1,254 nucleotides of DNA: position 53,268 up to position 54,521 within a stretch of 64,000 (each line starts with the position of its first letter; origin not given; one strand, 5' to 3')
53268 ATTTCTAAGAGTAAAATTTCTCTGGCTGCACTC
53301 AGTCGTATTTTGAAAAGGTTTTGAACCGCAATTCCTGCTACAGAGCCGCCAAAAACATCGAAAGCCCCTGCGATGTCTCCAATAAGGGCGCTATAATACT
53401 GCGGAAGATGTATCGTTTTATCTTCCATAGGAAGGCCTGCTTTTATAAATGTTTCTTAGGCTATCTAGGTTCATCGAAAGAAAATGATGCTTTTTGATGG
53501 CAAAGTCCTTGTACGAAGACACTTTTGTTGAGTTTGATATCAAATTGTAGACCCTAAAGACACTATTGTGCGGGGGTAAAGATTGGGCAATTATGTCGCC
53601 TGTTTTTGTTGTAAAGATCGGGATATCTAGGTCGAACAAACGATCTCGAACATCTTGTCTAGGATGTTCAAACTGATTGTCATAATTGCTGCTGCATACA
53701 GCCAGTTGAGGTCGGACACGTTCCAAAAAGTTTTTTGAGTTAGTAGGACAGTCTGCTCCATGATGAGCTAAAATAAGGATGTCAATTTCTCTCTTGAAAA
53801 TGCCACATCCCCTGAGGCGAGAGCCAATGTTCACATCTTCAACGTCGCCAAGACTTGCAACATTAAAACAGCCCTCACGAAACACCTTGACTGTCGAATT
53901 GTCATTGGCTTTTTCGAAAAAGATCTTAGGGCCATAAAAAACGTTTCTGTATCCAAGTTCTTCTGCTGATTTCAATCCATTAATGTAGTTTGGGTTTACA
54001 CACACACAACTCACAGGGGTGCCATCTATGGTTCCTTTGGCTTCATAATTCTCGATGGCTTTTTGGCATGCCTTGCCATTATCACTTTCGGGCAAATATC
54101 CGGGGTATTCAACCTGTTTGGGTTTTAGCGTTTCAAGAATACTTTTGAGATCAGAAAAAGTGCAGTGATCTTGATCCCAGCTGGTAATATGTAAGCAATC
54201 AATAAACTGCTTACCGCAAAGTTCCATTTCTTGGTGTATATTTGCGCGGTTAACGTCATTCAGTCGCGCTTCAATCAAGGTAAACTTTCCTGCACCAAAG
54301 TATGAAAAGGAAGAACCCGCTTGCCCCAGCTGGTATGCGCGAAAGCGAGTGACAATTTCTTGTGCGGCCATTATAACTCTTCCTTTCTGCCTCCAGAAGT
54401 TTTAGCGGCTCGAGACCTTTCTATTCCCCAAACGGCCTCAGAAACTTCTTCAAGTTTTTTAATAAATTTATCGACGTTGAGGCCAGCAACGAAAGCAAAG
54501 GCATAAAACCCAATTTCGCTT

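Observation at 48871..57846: Translationally coupled seven-gene minus-strand operon: SNF2 helicase, membrane protein, ComEC-like MBL hydrolase, 219-aa unknown, Mod remnant, small membrane protein, intact type III Res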

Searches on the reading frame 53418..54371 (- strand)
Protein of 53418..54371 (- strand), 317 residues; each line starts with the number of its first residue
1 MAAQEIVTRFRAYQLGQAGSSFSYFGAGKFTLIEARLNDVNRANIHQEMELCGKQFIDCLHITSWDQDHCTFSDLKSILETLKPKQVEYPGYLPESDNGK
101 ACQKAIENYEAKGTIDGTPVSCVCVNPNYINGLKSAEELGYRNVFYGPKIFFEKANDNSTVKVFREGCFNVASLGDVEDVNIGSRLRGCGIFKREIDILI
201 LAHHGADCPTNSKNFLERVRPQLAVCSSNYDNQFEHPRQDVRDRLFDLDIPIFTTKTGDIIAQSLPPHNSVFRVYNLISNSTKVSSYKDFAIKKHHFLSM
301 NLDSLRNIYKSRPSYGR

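Call 4: search_protein_families(library=pfam, proteins=[window:53418-54371:-], max_evalue=0.01)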
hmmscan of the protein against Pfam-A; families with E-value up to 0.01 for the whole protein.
window:53418-54371:- (317 aa): 0 families

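Call 5: search_protein_families(library=padloc, proteins=[window:53418-54371:-], max_evalue=0.01)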
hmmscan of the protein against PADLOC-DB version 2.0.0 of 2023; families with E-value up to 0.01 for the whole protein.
window:53418-54371:- (317 aa): 3 families
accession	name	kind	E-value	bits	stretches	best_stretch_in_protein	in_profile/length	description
PDLC04675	PDC-M48B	-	4e-05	21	1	56-229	58-230/291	-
PDLC04673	PDC-M48B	-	0.0001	19.8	0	166-230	169-231/296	-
PDLC03854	LmuA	-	0.0037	14.4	0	174-241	231-299/345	-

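Call 8: find_homologous_proteins(query=window:53418-54371:-)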
Query window:53418-54371:- (317 aa): 1547 proteins with E <= 0.001 among 3216 candidates; the best 120 are listed.
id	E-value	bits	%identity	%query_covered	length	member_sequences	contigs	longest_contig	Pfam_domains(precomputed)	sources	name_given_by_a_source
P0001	1.2e-216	736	100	100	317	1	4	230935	-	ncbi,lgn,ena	-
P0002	1.8e-161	555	74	100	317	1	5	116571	-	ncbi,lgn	-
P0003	1.6e-144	499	67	100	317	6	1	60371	-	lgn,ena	-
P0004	8.4e-131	454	61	99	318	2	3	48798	-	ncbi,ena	-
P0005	2.8e-130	452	61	99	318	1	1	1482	-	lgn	-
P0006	3.7e-130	452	61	99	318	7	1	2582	-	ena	-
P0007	8.2e-130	451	61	99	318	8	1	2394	-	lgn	-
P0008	1.0e-129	450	61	99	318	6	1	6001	-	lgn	-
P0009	2.1e-129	449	60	99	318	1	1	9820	-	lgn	-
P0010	2.2e-129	449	60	99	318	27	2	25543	-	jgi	-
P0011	4.2e-129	448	60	99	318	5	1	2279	-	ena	-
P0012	6.1e-129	448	61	99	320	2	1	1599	-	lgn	-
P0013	8.4e-129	447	60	99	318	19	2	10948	-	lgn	-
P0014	2.2e-128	446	60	99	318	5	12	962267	-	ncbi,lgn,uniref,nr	ncbi:hypothetical protein FERRO_14220 [Ferrovum sp. JA12]|uniref:hypothetical protein n=1 Tax=Ferrov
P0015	2.4e-128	446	60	99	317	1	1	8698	-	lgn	-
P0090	3.5e-105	370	54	96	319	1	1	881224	-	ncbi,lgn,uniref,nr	ncbi:hypothetical protein OB962_10595 [Aeromonas piscicola]|uniref:Competence protein ComEC n=1 Tax=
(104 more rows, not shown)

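Call 9: search_protein_families(library=ncbifam, proteins=[window:53418-54371:-], max_evalue=0.01)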
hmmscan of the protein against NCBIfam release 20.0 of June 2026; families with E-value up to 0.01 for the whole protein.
window:53418-54371:- (317 aa): 3 families
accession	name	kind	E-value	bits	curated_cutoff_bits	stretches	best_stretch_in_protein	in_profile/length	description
TIGR00361.1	ComEC_Rec2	equivalog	1.2e-08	33.7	190.05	1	153-252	560-656/663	DNA internalization-related competence protein ComEC/Rec2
NF049846.1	blaAHM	exception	3.4e-06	26.2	590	1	38-264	91-295/304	AHM family subclass B3-like metallo-beta-lactamase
NF008580.0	PRK11539.1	equivalog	5.9e-05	21.6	969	1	144-255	609-718/758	ComEC family protein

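Call 10: find_encoding_contigs(protein=P0001, flank=10000, max_places=4)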
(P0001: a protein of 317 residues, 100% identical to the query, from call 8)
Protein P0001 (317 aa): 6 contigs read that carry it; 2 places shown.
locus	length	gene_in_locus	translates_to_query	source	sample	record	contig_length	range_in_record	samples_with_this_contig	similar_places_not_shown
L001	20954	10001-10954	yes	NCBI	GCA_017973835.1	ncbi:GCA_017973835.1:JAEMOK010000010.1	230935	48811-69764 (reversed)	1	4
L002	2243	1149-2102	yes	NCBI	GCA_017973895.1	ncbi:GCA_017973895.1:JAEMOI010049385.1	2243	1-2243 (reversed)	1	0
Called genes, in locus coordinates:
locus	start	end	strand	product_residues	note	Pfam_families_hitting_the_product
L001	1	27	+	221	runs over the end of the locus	PF13560:HTH_31 (weak), PF01381:HTH_3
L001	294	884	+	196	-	-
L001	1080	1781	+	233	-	PF01381:HTH_3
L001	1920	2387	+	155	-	-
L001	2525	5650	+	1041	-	PF13575:DUF4135, PF05147:LANC_like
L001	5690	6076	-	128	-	-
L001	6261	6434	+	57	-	-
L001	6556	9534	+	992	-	PF00176:SNF2-rel_dom, PF00270:DEAD, PF04851:ResIII (weak), PF00271:Helicase_C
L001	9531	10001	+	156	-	-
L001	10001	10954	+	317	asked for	-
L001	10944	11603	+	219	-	-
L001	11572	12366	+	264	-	PF01555:N6_N4_Mtase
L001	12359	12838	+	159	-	-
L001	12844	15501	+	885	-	PF04851:ResIII, PF19778:RE_endonuc (faint)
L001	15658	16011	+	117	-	-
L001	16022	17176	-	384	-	-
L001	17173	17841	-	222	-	PF01381:HTH_3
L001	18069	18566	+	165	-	-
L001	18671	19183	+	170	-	PF21983:NikA-like, PF05713:MobC (weak)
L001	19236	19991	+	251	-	PF03432:Relaxase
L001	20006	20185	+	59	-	-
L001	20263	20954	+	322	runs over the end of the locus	PF08401:ArdcN, PF18818:MPTase-PolyVal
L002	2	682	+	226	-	?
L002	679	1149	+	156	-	-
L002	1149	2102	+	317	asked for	-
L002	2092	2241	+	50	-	?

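Call 11: find_encoding_contigs(protein=P0002, flank=10000, max_places=4)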
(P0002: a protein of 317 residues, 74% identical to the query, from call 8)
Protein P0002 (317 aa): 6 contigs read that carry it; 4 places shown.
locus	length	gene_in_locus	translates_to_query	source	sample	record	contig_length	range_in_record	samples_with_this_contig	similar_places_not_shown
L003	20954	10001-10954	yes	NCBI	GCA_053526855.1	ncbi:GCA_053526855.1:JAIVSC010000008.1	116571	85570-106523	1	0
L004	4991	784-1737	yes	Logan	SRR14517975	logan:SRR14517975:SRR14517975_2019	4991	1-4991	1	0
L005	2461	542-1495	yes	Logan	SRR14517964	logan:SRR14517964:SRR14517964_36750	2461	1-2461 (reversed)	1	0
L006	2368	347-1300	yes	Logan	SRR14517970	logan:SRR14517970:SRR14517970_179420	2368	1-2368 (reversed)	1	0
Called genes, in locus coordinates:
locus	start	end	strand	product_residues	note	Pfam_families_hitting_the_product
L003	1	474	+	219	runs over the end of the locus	PF00702:Hydrolase, PF13419:HAD_2, PF13242:Hydrolase_like (weak)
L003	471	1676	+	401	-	PF13793:Pribosyltran_N, PF13460:NAD_binding_10 (faint)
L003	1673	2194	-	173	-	PF01661:Macro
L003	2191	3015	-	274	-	-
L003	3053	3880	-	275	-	-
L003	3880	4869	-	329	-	PF13280:WYL (weak), PF25583:WCX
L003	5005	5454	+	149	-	-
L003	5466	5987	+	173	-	-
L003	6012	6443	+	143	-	-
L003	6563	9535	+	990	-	PF00176:SNF2-rel_dom, PF00270:DEAD, PF04851:ResIII, PF00271:Helicase_C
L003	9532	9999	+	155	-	-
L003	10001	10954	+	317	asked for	-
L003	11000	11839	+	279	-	-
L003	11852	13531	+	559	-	PF01555:N6_N4_Mtase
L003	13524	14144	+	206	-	-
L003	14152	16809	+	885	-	PF04851:ResIII, PF19778:RE_endonuc (faint)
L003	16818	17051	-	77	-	-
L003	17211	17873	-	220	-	-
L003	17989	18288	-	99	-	-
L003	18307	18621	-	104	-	-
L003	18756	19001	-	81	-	-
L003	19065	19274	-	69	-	-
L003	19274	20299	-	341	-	-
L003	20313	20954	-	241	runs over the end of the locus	-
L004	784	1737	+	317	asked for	-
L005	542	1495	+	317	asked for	-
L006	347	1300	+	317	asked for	-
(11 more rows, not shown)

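Call 13: find_encoding_contigs(protein=P0014, flank=10000, max_places=2)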
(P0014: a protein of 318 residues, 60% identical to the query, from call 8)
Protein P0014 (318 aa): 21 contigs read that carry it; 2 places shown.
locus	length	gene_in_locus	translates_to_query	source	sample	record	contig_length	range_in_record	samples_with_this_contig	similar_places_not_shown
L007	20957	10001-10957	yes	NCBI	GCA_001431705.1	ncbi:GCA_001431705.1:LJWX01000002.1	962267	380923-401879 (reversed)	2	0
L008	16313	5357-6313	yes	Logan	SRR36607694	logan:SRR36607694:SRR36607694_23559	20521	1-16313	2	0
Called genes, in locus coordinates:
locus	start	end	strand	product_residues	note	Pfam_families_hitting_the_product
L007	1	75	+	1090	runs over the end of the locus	PF00270:DEAD (faint), PF00176:SNF2-rel_dom, PF04851:ResIII, PF00271:Helicase_C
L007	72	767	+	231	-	PF14335:DUF4391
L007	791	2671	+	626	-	PF00005:ABC_tran (faint), PF02463:SMC_N (weak), PF13175:AAA_15, PF13476:AAA_23, PF13304:AAA_21 (weak), PF11398:DUF2813 (weak), PF13304:AAA_21 (weak), PF20469:OLD-like_TOPRIM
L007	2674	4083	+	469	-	PF16808:PKcGMP_CC (faint), PF09903:DUF2130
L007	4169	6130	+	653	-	PF01555:N6_N4_Mtase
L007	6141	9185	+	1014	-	PF04851:ResIII, PF00270:DEAD (weak), PF19778:RE_endonuc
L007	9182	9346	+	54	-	-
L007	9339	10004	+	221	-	-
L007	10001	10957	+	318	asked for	-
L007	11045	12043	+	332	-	-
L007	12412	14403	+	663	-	PF02534:T4SS-DNA_transf, PF10412:TrwB_AAD_bind, PF12696:TraG-D_C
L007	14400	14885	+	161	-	-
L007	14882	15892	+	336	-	PF00437:T2SSE, PF10412:TrwB_AAD_bind (weak)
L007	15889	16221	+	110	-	PF04956:TrbC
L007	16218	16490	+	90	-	PF05101:VirB3 (weak)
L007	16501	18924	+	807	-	PF27097:VirB4_TrbE_N, PF03135:CagE_TrbE_VirB, PF19044:P-loop_TraG (weak)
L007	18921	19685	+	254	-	-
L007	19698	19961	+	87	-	PF20084:TrbK (weak)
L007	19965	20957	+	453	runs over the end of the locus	PF04610:TrbL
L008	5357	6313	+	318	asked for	-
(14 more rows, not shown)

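Call 14: find_encoding_contigs(protein=P0090, flank=10000, max_places=2)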
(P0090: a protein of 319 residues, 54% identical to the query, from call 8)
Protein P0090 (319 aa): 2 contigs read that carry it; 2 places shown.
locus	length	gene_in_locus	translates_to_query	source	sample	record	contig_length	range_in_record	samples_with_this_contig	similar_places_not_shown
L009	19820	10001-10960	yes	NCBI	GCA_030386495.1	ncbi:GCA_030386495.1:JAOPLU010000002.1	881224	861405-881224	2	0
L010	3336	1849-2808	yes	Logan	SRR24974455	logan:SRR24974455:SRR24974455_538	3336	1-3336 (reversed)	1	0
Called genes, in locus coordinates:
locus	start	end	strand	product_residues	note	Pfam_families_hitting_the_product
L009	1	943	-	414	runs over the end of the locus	-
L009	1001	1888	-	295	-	-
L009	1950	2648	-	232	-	PF01381:HTH_3, PF07022:Phage_CI_repr (weak), PF12844:HTH_19 (weak), PF13443:HTH_26 (weak), PF13560:HTH_31, PF00717:Peptidase_S24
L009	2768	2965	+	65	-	PF14549:P22_Cro, PF15943:YdaS_toxin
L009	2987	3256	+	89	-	-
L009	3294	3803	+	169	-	PF06892:Phage_CP76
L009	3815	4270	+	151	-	-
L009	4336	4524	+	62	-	-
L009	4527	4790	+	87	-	PF13560:HTH_31 (faint), PF01381:HTH_3 (weak)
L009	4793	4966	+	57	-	-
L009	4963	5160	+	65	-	-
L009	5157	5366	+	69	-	-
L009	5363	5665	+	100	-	-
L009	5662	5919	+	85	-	-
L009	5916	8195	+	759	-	PF05840:Phage_GPA, PF23343:REP_ORF2-G2P (weak)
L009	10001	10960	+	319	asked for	-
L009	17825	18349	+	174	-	PF06891:P2_Phage_GpR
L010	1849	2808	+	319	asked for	-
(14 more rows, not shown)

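Call 16: find_related_loci(query=A1, collection=genome_contigs, flank=10000)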
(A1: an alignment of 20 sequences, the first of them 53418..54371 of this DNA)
Query A1 (317 aa) in genome_contigs; peptide patterns used: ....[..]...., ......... (x = any residue, [..] = any of these).
137 stretches matched a pattern; 122 encode a relative of the query (tblastn E <= 1e-3); the best 80 are kept; 80 distinct loci.
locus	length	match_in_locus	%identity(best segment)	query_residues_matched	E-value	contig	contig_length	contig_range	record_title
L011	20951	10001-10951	67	1-317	5e-151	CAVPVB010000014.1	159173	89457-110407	MAG: uncultured Alphaproteobacteria bacterium isolate MFD00082.bin.1.22 genome assembly, contig: contig_3798, whole geno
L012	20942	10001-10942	60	1-315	4e-138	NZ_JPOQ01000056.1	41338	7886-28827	Ferrovum myxofaciens strain P3G Contig56, whole genome shotgun sequence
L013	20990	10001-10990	58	1-316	1e-137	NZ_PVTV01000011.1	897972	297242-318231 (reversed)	Jezberella montanilacus strain MWH-P2sevCIIIb Ga0121177_101, whole genome shotgun sequence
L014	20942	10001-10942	61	1-315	4e-134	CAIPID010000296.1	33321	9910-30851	MAG: uncultured beta proteobacterium isolate MJ-2014-D1_bin-0300 genome assembly, contig: bin-0300:296/508, whole genome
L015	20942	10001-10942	60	1-315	8e-133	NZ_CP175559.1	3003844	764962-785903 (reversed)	Acidithiobacillus sp. M4-SHS-6 chromosome, complete genome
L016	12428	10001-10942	59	1-315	1e-130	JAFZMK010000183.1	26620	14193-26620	MAG: Rhodocyclaceae bacterium isolate RGIG7899 Water_buffalos_Reticulum.Co__c1395190, whole genome shotgun sequence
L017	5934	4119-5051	59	1-310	6e-131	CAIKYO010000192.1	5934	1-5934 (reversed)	MAG: uncultured Burkholderiales bacterium isolate C24_bin-2397 genome assembly, contig: bin-2397:192/463, whole genome s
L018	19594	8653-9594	60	1-315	2e-130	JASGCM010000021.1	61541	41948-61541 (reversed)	MAG: Alphaproteobacteria bacterium isolate MAG02 NODE_214_length_61541_cov_30.355870, whole genome shotgun sequence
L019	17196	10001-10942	59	1-317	9e-126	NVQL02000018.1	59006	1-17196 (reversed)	MAG: Alphaproteobacteria bacterium isolate NORP194 Contig_source1383C_1281, whole genome shotgun sequence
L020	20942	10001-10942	59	1-315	5e-131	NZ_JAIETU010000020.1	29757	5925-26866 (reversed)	MAG: Hyphomicrobium sp. isolate time.spades.CONCOCT.2.5kb_061 c_000000000012, whole genome shotgun sequence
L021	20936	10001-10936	54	2-315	4e-110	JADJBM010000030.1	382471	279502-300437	MAG: Betaproteobacteria bacterium isolate AalW_18-Q3-R10-53_MAXAC.393 tig00405691-10-3819150, whole genome shotgun seque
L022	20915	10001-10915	53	5-309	4e-110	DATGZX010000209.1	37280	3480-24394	MAG TPA_asm: Gemmataceae bacterium isolate SMAG_U10675 k141_649058, whole genome shotgun sequence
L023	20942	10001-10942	53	1-317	5e-109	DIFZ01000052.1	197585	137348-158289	MAG TPA_asm: Geobacter sp. UBA5735 UBA5735_contig_1586, whole genome shotgun sequence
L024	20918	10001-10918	53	4-309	5e-109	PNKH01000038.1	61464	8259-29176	MAG: Isosphaera sp. isolate PR.3.33 PR_1000148_61464, whole genome shotgun sequence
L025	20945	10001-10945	52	2-315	1e-108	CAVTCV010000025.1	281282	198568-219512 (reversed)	MAG: uncultured Alphaproteobacteria bacterium isolate MFD00991.bin.3.207 genome assembly, contig: contig_72622, whole ge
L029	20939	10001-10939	52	1-310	6e-106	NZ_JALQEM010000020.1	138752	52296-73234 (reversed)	Caballeronia sp. GAFFF1 NODE_19_length_138752_cov_81.5846, whole genome shotgun sequence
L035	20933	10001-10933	49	6-315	1e-102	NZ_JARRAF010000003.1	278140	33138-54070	Parachitinimonas caeni strain DQS-5 NODE_3_length_278140_cov_78.514915, whole genome shotgun sequence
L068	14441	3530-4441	47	1-306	6e-90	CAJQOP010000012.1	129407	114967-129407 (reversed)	MAG: uncultured Glaciecola sp. isolate 10_20180522_Bin_METABAT_131_1 genome assembly, contig: c_000012258393, whole geno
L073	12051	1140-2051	48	1-307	1e-87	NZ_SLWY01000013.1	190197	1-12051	Plasticicumulans lactativorans strain DSM 25287 Ga0310538_113, whole genome shotgun sequence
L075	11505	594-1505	47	1-307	4e-87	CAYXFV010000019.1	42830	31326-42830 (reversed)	MAG TPA_asm: uncultured Nitrosomonas sp. isolate SRP344714_co2_338 genome assembly, contig: NODE_2100_length_42830_cov_1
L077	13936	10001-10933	46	1-312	7e-87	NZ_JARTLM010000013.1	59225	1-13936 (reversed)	Hydrogenovibrio sp. 3SP14C1 NODE_13_length_59225_cov_155.335092, whole genome shotgun sequence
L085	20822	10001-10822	51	7-286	1e-83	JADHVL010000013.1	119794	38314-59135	MAG: Candidatus Neomarinimicrobiota bacterium isolate BS150m-G71 BS307-150m-sub-C24, whole genome shotgun sequence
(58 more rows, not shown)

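Call 21: search_protein_families(library=pfam, proteins=[L035:5304-6464:+, L035:6465-8780:+, L029:8755-9936:+, L012:9339-10004:+, L073:625-1143:+, L003:11000-11839:+, L003:13524-14144:+, L012:10993-11799:+, L007:11012-12043:+, L085:9486-9974:+], max_evalue=0.01)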
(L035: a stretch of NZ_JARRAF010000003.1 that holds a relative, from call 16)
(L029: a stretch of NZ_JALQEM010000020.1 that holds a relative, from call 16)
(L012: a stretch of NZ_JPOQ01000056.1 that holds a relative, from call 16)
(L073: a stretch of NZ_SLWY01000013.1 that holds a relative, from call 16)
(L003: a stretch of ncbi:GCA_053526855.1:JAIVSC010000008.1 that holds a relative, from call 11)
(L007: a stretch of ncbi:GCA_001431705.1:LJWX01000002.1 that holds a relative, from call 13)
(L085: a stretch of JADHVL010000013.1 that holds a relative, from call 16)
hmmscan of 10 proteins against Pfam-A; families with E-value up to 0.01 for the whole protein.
L035:5304-6464:+ (386 aa): 0 families

L035:6465-8780:+ (771 aa): 3 families
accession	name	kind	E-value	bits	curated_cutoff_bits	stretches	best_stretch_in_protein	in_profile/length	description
PF14457.11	Prok-E2_A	-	4.6e-26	91.7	25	1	63-186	35-160/163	Prokaryotic E2 family A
PF00899.27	ThiF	-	4.4e-13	49.4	28.1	1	394-501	24-128/238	ThiF family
PF14464.11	Prok-JAB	-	8.1e-10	39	25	1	652-758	16-103/114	Prokaryotic homologs of the JAB domain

L029:8755-9936:+ (393 aa): 2 families
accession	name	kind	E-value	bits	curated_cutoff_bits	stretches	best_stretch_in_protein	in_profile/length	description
PF01734.28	Patatin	-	6e-13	49.9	27.7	1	22-246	1-190/191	Patatin-like phospholipase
PF01735.24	PLA2_B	-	0.0021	17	23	1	20-73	1-61/491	Lysophospholipase catalytic domain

L012:9339-10004:+ (221 aa): 0 families

L073:625-1143:+ (172 aa): 0 families

L003:11000-11839:+ (279 aa): 0 families

L003:13524-14144:+ (206 aa): 0 families

L012:10993-11799:+ (268 aa): 1 family
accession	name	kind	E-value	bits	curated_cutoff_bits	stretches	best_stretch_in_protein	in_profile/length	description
PF00753.33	Lactamase_B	-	0.0014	19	22.7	1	11-78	6-72/196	Metallo-beta-lactamase superfamily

L007:11012-12043:+ (343 aa): 1 family
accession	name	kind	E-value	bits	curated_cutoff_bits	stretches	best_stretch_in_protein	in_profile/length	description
PF00753.33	Lactamase_B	-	0.007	16.8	22.7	0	22-156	5-97/196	Metallo-beta-lactamase superfamily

L085:9486-9974:+ (162 aa): 0 families
